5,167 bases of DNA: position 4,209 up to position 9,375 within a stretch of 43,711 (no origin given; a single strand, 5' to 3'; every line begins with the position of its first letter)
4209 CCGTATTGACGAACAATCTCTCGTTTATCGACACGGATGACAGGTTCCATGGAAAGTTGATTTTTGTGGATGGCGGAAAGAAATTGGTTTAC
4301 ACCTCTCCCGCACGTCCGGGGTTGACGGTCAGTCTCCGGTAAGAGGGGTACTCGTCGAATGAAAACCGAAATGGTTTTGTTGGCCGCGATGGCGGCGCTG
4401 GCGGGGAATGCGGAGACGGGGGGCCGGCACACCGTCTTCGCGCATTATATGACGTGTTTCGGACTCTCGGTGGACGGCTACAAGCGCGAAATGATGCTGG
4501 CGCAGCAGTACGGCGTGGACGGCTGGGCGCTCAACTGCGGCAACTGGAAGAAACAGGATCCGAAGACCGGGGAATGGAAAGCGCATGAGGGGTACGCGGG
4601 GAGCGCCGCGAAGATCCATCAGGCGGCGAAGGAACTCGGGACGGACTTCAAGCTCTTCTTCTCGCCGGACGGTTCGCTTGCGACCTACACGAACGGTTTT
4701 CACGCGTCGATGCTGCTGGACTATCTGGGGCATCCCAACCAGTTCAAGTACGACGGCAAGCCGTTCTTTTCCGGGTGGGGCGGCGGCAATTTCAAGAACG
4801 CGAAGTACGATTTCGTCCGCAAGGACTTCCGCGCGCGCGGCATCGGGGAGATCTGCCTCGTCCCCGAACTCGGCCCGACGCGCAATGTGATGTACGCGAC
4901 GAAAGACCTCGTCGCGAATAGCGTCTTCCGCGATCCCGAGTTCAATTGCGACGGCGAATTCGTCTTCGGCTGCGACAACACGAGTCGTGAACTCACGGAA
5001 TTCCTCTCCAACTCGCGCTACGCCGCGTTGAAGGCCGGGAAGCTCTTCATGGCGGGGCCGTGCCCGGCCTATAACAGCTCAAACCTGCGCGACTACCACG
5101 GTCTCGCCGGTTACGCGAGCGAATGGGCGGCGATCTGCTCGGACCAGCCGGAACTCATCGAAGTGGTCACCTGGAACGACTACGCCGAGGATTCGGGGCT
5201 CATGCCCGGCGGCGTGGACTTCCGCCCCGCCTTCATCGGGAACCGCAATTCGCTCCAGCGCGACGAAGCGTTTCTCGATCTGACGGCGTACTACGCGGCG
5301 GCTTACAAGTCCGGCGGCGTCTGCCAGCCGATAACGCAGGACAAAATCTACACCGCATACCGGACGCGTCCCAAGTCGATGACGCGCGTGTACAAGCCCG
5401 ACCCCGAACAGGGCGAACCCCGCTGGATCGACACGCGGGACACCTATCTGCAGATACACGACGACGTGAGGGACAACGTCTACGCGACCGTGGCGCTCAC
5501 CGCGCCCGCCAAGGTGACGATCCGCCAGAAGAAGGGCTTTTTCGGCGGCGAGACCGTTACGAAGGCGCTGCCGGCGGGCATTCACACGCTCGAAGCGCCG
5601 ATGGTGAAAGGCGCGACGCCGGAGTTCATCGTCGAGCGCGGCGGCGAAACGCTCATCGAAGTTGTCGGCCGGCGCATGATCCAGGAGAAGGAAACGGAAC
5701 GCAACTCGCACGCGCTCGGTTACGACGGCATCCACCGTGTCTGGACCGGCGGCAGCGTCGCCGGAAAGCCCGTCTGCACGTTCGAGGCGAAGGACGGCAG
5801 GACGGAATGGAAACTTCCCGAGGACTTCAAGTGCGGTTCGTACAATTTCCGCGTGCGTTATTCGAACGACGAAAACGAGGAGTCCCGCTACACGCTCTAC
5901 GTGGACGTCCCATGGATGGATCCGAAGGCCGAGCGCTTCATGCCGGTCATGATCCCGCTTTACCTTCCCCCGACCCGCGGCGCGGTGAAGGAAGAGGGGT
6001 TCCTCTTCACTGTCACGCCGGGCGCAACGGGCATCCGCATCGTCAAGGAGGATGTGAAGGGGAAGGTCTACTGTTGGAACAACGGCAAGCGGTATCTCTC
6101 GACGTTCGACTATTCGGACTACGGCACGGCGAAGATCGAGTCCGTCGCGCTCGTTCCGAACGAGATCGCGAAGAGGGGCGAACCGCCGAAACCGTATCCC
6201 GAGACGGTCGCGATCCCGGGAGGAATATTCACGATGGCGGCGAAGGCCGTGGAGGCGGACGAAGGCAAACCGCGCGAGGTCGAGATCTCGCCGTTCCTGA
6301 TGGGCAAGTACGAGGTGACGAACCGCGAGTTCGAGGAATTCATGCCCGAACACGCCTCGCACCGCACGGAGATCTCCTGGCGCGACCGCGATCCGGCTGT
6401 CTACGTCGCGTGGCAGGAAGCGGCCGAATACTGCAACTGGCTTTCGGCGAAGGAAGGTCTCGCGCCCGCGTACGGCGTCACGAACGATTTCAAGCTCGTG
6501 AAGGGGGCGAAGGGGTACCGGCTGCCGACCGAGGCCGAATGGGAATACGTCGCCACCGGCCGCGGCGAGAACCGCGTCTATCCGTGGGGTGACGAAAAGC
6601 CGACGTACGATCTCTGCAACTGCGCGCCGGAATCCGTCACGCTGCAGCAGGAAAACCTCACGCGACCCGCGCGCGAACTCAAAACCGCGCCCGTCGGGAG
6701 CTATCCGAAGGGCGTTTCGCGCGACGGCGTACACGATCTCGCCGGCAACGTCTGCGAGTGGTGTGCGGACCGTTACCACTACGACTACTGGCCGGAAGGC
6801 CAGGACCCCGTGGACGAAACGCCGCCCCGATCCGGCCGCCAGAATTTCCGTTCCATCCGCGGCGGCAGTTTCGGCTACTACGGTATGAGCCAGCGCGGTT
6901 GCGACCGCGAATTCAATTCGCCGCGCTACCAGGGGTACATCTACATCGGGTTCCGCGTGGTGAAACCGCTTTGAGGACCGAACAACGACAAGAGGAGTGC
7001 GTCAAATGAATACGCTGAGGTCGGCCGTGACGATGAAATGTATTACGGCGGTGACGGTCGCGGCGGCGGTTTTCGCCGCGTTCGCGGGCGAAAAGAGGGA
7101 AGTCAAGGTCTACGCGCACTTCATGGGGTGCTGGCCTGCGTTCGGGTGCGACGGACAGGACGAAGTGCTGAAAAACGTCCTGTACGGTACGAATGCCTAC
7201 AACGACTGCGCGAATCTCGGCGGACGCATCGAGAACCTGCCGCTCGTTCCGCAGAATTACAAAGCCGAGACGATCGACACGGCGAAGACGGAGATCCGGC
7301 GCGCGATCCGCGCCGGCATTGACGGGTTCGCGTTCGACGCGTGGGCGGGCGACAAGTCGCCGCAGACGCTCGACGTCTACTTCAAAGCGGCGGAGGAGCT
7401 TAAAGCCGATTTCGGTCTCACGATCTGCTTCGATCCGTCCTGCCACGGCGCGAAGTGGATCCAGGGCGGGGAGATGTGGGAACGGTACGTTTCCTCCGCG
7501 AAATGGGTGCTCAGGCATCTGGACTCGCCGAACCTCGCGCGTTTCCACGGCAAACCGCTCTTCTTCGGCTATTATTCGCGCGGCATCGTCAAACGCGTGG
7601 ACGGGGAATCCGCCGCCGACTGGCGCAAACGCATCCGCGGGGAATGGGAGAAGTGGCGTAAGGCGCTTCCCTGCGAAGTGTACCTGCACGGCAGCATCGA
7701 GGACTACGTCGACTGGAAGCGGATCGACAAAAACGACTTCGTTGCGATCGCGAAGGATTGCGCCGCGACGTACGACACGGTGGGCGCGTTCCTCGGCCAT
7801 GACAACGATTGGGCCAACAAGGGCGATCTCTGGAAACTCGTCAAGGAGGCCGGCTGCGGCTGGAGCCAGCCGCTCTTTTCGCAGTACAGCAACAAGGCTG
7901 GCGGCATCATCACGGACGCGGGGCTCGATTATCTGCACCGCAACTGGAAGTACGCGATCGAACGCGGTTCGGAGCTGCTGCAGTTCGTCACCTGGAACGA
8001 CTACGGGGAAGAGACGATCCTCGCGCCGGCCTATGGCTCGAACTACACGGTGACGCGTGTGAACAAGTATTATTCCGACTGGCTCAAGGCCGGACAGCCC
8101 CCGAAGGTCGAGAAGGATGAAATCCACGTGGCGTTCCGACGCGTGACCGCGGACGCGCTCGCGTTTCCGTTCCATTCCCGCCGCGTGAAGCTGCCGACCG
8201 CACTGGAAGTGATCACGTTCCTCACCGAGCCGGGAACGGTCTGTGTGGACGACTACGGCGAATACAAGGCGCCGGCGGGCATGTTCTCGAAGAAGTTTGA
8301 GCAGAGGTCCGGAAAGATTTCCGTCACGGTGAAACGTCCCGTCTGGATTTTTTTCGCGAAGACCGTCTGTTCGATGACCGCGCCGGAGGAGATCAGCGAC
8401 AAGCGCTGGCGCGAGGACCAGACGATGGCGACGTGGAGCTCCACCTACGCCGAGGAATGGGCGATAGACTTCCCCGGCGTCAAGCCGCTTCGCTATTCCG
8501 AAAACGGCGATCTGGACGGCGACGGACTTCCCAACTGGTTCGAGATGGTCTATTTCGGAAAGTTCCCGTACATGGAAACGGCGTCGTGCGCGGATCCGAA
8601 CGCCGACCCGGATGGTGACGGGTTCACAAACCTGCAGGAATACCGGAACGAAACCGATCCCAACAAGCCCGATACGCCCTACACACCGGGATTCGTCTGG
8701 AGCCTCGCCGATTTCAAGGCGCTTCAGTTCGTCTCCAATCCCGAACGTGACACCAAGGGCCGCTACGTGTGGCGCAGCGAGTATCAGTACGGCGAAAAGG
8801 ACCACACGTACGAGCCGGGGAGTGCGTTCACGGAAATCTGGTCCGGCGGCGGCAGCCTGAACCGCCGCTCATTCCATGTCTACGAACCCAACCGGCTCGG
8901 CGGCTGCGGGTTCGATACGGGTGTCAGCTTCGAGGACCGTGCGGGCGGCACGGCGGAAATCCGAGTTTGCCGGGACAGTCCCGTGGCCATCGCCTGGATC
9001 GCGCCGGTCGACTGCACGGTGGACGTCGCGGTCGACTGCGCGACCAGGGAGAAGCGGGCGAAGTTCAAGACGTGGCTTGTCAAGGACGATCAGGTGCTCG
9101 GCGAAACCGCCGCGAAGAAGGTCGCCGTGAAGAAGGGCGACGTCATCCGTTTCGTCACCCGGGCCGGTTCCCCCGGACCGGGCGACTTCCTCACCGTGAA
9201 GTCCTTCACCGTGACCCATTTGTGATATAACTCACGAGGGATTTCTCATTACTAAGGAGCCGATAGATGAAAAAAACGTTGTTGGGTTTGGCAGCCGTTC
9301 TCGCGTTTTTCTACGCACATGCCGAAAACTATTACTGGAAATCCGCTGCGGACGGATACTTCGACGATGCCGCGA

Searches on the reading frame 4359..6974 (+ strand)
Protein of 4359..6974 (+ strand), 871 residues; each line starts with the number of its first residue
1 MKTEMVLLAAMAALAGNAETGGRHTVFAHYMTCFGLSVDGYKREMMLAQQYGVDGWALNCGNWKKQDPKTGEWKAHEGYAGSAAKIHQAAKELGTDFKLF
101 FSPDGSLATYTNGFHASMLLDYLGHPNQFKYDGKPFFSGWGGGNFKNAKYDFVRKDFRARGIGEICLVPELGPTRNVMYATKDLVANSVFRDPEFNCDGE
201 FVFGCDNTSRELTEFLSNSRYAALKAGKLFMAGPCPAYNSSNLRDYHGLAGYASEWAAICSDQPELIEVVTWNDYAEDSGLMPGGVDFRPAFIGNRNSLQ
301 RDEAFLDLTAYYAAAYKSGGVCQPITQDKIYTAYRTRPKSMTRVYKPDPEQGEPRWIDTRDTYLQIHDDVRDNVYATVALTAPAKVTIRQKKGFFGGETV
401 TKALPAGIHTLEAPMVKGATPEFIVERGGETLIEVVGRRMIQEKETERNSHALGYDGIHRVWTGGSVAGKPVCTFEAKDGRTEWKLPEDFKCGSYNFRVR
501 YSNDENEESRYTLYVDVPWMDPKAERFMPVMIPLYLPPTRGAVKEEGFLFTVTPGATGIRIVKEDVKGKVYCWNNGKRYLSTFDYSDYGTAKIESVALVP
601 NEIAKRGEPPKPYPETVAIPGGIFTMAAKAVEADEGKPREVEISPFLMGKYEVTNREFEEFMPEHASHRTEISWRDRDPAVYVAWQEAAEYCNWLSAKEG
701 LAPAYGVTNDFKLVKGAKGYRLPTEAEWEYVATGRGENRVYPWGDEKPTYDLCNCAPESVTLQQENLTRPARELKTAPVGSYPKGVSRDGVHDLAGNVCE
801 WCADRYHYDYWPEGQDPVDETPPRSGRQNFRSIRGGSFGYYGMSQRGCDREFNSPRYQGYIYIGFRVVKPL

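Call 26: search_protein_families(library=pfam, proteins=[window:4359-6974:+], max_evalue=0.01)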
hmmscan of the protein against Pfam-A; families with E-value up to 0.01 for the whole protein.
window:4359-6974:+ (871 aa): 2 families
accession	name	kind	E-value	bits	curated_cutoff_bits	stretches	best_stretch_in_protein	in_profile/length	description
PF03781.23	FGE-sulfatase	-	2.6e-45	155.5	23.3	1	613-869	2-255/255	Sulfatase-modifying factor enzyme 1-like domain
PF03659.20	Glyco_hydro_71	-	1.2e-40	139.9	34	1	26-433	1-374/375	Glycosyl hydrolase family 71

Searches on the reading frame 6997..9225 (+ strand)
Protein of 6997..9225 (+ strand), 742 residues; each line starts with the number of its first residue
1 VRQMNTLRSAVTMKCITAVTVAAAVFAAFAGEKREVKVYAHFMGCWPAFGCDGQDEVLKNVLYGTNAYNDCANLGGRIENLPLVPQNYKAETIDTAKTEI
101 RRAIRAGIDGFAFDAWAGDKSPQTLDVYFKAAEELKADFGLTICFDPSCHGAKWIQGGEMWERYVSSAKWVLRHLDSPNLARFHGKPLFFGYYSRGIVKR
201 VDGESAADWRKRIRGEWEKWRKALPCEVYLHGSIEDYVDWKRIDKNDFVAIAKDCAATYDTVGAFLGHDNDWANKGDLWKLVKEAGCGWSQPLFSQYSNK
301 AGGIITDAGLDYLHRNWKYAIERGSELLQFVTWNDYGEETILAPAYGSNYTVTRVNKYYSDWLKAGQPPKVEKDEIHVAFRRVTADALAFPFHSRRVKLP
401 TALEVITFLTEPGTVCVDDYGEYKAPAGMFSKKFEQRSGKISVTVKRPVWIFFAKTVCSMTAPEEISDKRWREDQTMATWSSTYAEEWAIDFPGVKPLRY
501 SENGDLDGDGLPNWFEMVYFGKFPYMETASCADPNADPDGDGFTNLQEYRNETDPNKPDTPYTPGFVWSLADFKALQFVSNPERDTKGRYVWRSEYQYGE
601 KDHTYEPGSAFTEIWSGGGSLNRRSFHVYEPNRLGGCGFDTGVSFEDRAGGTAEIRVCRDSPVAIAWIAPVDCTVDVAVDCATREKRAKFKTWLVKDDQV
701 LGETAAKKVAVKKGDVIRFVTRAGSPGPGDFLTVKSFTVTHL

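Call 26: search_protein_families(library=pfam, proteins=[window:6997-9225:+], max_evalue=0.01)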
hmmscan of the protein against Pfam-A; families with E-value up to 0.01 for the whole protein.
window:6997-9225:+ (742 aa): 2 families
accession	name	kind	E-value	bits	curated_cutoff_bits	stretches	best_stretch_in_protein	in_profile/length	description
PF03659.20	Glyco_hydro_71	-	6.5e-17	61.8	34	1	87-447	9-368/375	Glycosyl hydrolase family 71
PF18884.5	TSP3_bac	-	3e-05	24.2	25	1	537-558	1-22/22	Bacterial TSP3 repeat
